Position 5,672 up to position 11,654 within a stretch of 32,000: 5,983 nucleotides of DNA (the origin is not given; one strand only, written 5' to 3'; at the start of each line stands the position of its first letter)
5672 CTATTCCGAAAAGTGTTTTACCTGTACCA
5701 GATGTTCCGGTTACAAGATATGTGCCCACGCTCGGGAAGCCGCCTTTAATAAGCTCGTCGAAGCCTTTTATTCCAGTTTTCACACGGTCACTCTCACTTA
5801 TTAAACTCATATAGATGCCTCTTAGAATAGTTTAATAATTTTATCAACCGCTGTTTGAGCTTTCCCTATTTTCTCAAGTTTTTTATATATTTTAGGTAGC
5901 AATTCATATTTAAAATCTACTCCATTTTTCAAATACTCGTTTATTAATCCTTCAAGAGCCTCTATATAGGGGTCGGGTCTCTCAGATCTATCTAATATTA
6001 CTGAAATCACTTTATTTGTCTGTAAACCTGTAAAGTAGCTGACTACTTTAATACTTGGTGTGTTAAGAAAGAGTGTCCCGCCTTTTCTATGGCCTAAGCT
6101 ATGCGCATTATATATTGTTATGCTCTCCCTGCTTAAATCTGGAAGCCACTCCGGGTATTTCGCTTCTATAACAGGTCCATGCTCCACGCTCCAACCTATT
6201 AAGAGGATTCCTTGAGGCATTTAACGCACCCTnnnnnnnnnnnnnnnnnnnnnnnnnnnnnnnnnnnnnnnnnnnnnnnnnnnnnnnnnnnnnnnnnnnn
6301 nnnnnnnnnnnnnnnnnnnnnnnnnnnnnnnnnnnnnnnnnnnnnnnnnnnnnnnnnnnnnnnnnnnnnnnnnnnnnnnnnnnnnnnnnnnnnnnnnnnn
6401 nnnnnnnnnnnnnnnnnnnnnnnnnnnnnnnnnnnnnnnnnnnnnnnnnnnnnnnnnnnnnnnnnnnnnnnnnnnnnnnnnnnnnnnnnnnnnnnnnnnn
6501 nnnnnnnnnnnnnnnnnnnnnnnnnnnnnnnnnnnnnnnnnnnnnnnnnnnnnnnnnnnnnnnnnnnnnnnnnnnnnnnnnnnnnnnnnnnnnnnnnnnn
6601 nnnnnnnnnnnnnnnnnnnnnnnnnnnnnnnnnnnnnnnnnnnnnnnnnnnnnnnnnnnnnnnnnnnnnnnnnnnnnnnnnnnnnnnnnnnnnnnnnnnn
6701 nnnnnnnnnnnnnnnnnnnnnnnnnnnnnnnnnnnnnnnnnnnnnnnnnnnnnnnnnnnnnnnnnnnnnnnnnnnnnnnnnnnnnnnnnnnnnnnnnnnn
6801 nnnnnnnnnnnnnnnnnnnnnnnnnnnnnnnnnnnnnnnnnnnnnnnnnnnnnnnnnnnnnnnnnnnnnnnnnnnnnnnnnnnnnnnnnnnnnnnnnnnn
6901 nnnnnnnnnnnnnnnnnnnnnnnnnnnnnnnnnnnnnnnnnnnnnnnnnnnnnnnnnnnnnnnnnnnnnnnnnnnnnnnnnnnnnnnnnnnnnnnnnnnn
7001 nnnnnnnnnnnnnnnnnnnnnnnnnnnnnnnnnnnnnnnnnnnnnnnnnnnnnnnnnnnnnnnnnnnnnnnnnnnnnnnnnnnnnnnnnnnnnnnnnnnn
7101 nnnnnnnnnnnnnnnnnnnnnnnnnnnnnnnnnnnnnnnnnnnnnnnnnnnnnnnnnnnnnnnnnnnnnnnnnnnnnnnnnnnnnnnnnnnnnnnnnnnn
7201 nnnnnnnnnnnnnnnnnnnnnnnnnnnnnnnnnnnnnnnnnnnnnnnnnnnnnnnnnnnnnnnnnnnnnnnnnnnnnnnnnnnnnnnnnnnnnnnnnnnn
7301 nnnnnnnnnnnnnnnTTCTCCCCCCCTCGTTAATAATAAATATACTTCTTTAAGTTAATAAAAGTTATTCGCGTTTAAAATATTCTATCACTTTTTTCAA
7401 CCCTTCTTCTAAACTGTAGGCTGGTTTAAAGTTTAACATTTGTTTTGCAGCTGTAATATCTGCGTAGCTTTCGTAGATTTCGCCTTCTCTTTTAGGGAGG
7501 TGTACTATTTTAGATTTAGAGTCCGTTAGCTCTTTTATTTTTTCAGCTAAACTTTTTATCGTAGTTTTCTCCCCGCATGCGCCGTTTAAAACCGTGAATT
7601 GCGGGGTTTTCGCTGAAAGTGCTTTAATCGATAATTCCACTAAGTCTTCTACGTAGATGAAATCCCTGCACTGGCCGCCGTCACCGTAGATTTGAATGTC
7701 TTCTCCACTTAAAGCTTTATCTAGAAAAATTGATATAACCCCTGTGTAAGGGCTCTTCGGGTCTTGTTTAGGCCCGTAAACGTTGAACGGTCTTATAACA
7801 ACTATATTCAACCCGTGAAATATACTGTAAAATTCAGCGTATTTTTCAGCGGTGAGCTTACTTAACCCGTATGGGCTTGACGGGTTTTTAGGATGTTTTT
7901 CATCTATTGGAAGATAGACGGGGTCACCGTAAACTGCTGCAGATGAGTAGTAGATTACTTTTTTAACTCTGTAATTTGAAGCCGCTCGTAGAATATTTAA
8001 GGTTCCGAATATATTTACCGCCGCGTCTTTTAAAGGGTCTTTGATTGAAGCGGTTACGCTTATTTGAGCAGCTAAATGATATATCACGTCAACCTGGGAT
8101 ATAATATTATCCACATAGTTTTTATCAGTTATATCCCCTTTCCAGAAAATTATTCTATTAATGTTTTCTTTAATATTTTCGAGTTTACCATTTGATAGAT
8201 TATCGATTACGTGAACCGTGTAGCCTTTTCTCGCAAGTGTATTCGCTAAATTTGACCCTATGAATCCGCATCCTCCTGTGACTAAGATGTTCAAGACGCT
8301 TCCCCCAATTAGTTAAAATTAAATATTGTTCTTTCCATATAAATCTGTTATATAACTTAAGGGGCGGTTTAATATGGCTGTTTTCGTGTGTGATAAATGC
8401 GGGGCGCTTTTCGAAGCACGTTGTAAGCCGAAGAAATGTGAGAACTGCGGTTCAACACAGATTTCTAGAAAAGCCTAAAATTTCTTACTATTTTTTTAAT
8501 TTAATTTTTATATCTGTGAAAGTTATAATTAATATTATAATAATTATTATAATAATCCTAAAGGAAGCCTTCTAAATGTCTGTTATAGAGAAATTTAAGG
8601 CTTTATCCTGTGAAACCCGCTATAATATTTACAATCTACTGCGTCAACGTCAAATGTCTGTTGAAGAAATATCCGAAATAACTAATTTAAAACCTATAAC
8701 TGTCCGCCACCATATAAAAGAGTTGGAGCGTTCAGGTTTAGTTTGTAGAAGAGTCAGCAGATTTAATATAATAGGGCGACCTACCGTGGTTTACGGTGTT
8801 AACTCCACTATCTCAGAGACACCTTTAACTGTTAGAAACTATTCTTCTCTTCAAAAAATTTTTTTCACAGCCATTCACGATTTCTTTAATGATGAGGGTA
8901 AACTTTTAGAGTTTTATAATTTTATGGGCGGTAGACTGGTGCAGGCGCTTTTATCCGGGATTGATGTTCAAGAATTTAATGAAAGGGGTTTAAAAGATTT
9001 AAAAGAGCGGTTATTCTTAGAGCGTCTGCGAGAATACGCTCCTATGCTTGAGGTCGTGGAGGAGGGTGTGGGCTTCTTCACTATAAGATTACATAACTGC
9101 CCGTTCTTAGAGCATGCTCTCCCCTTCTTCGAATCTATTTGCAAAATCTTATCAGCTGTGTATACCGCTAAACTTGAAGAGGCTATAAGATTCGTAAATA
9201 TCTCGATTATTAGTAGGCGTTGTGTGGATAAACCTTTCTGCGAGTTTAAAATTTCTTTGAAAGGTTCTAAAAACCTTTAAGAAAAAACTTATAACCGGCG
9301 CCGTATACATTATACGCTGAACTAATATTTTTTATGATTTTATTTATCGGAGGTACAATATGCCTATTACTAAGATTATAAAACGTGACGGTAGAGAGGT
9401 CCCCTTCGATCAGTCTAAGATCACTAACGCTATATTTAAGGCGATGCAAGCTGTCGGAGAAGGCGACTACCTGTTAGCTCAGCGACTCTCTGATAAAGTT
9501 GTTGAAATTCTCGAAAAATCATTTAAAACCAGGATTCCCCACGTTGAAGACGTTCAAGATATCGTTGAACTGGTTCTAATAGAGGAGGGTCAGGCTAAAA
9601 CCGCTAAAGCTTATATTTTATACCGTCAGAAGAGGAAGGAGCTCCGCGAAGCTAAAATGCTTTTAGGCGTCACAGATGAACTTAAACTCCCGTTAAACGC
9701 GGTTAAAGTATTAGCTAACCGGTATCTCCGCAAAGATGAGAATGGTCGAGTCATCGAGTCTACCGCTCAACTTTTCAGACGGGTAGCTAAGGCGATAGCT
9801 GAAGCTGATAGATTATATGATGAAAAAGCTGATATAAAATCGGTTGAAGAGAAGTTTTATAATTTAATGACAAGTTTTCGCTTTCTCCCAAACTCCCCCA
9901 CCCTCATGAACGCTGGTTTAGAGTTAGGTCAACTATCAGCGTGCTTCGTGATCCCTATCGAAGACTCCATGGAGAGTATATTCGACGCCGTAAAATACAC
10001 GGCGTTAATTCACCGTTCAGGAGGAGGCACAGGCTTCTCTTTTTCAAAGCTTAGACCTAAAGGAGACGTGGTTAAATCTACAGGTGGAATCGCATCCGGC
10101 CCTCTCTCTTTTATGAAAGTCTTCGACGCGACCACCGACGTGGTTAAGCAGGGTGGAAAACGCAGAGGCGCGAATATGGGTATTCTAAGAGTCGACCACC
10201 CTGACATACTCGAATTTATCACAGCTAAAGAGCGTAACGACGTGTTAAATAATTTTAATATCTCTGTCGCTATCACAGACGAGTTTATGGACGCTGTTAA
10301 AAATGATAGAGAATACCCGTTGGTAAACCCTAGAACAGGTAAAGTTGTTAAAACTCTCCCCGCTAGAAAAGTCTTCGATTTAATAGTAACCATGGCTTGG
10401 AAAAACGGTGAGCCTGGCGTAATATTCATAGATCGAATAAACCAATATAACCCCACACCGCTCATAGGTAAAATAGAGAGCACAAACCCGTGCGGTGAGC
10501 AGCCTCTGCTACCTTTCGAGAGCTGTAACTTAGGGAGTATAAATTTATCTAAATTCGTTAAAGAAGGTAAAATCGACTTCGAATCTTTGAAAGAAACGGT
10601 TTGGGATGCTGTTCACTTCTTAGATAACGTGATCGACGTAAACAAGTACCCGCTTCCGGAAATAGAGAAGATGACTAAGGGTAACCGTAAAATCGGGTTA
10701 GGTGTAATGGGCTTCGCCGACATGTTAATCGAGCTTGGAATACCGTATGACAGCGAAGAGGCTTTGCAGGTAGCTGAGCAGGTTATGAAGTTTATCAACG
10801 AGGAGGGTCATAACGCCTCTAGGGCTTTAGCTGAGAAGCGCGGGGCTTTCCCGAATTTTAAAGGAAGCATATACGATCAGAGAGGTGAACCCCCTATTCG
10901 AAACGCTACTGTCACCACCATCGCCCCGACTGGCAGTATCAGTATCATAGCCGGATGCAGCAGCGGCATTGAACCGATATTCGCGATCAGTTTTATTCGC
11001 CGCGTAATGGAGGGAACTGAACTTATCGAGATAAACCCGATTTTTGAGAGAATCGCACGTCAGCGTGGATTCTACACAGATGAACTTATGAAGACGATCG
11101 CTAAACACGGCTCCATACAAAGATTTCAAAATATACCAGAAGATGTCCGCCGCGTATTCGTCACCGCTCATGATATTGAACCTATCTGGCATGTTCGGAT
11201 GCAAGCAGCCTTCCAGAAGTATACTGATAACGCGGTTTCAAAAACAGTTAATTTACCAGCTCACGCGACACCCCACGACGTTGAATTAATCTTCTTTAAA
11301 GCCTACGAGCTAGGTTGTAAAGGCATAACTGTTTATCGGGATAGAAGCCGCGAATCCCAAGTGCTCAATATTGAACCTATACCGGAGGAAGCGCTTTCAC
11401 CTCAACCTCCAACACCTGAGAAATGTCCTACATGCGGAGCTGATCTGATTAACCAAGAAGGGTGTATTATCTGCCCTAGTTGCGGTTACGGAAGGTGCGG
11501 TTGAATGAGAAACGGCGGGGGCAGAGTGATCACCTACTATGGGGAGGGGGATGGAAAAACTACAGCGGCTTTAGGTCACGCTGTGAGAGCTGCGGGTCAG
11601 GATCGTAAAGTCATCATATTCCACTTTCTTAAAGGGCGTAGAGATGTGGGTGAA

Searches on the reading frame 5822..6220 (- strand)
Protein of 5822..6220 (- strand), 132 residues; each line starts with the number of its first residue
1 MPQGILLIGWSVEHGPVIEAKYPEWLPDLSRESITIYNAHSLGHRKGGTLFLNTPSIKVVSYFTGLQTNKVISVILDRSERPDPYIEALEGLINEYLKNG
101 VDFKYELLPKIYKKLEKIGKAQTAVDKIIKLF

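Call 66: search_protein_families(library=pfam, proteins=[window:5822-6220:-], max_evalue=0.01)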
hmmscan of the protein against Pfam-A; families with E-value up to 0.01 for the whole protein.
window:5822-6220:- (132 aa): 1 family
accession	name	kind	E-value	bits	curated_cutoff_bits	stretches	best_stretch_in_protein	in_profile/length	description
PF19055.6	ABC2_membrane_7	-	0.0015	17.9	22.7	1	46-109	19-75/410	ABC-2 type transporter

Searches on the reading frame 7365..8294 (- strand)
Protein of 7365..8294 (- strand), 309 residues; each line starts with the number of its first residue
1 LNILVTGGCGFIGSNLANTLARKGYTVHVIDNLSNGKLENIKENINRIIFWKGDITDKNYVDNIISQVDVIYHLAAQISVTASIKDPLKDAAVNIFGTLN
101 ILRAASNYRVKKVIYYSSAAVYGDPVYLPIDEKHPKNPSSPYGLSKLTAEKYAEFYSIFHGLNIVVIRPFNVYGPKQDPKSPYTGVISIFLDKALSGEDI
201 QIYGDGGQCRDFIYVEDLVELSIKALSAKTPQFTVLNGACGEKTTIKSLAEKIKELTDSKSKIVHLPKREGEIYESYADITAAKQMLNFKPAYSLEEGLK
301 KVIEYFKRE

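Call 66: search_protein_families(library=pfam, proteins=[window:7365-8294:-], max_evalue=0.01)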
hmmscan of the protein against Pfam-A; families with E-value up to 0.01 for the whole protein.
window:7365-8294:- (309 aa): 12 families
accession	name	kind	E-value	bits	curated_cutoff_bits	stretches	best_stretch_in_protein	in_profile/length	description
PF16363.11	GDP_Man_Dehyd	-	2.6e-63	215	27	1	4-301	1-331/332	GDP-mannose 4,6 dehydratase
PF01370.27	Epimerase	-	4.4e-63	213.3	20.9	1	3-228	1-227/240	NAD dependent epimerase/dehydratase family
PF01073.25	3Beta_HSD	-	3.7e-30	105.4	22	1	4-227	1-230/280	3-beta hydroxysteroid dehydrogenase/isomerase family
PF02719.21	Polysacc_synt_2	-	1.3e-21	77.5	20.2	1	3-275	1-271/293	Polysaccharide biosynthesis protein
PF04321.23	RmlD_sub_bind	-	3.6e-20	72.6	27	1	1-262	1-236/287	RmlD substrate binding domain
PF07993.18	NAD_binding_4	-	8.7e-18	64.8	20.1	1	5-188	1-217/258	Male sterility protein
PF00106.31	adh_short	-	2.1e-09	37.6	26.6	1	3-106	3-120/195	short chain dehydrogenase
PF13460.12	NAD_binding_10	-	3.1e-07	30.9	27.2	1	7-171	1-145/184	NAD(P)H-binding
PF05368.20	NmrA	-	9.3e-06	25.9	27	1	2-93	4-95/298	NmrA-like family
PF08659.16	KR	-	5.6e-05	23.6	22.6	1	3-120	3-138/180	KR domain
PF02737.24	3HCDH_N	-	0.00052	20.4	22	1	8-74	6-73/180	3-hydroxyacyl-CoA dehydrogenase, NAD binding domain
PF03435.24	Sacchrp_dh_NADP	-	0.0097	16.7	25.1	0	8-83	5-84/129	Saccharopine dehydrogenase NADP binding domain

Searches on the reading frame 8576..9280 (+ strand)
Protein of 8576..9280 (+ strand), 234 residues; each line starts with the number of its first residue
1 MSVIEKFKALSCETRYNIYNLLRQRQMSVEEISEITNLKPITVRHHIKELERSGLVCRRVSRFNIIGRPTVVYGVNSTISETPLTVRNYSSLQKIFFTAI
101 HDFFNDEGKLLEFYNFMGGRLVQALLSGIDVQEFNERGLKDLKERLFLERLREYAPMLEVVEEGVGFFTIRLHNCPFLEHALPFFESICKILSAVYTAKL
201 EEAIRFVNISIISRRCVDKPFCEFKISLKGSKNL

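Call 66: search_protein_families(library=pfam, proteins=[window:8576-9280:+], max_evalue=0.01)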
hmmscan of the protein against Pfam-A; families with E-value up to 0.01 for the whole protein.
window:8576-9280:+ (234 aa): 13 families
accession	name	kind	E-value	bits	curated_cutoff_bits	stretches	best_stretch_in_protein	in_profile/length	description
PF01022.26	HTH_5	-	3.6e-09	36.8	22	1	13-56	2-45/47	Bacterial regulatory protein, arsR family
PF12840.13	HTH_20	-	3.6e-08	33.7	27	1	13-56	4-48/51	Helix-turn-helix domain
PF13412.12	HTH_24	-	3.8e-07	30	21.9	1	13-56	3-47/48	Winged helix-turn-helix DNA-binding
PF14493.12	HTH_40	-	0.00011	22.8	27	1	19-54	6-40/89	Helix-turn-helix domain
PF21476.4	PF0610-like_N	-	0.00046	20.8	33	1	14-53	2-41/50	PF0610-like, N-terminal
PF08279.18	HTH_11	-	0.0017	18.7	25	1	17-67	4-48/55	HTH domain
PF08220.18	HTH_DeoR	-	0.0017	18.5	21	1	21-58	9-46/57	DeoR-like helix-turn-helix domain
PF12802.13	MarR_2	-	0.0023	18.5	27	1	20-61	13-55/61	MarR family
PF01325.25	Fe_dep_repress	-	0.0026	18.4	26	1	18-56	13-52/60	Iron dependent repressor, N-terminal DNA binding domain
PF13730.12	HTH_36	-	0.0032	17.7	25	1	28-56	27-55/55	Helix-turn-helix domain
PF01047.28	MarR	-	0.0052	17.1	24.6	0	20-59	11-50/59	MarR family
PF01978.25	TrmB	-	0.0058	16.9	25.6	0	21-69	17-59/68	Sugar-specific transcriptional regulator TrmB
PF08281.18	Sigma70_r4_2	-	0.0082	16.2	25.7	0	21-48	21-48/54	Sigma-70, region 4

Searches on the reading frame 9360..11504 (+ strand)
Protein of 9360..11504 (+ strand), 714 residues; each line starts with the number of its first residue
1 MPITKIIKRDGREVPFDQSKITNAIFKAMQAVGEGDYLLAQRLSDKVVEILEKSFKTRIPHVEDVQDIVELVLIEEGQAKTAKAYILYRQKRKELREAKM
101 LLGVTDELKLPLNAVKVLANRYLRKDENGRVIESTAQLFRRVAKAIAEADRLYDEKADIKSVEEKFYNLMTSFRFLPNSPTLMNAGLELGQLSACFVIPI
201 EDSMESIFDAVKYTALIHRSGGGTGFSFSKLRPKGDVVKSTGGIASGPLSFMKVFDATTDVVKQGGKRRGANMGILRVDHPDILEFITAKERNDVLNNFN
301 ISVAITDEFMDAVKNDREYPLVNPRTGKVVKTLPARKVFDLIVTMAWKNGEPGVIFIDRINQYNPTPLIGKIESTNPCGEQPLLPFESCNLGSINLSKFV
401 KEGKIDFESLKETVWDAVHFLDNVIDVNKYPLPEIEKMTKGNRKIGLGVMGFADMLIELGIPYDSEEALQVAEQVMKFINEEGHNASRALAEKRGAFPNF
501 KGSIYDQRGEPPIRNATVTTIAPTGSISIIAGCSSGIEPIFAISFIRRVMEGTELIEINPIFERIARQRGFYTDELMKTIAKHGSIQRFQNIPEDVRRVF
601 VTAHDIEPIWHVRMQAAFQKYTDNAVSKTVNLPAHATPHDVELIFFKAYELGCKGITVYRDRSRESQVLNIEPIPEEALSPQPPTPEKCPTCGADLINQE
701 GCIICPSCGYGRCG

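Call 8: search_protein_families(library=pfam, proteins=[window:9360-11504:+], max_evalue=0.01)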
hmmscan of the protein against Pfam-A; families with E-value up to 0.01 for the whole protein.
window:9360-11504:+ (714 aa): 3 families
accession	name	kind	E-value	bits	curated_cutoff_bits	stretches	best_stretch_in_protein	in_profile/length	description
PF02867.20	Ribonuc_red_lgC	-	6.2e-144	480.9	23.9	2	193-507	1-346/523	Ribonucleotide reductase, barrel domain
PF03477.21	ATP-cone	-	1.3e-25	90.2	25.8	1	5-94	2-88/88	ATP cone domain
PF00317.26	Ribonuc_red_lgN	-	6.8e-25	87.4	28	1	110-190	3-77/77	Ribonucleotide reductase, all-alpha domain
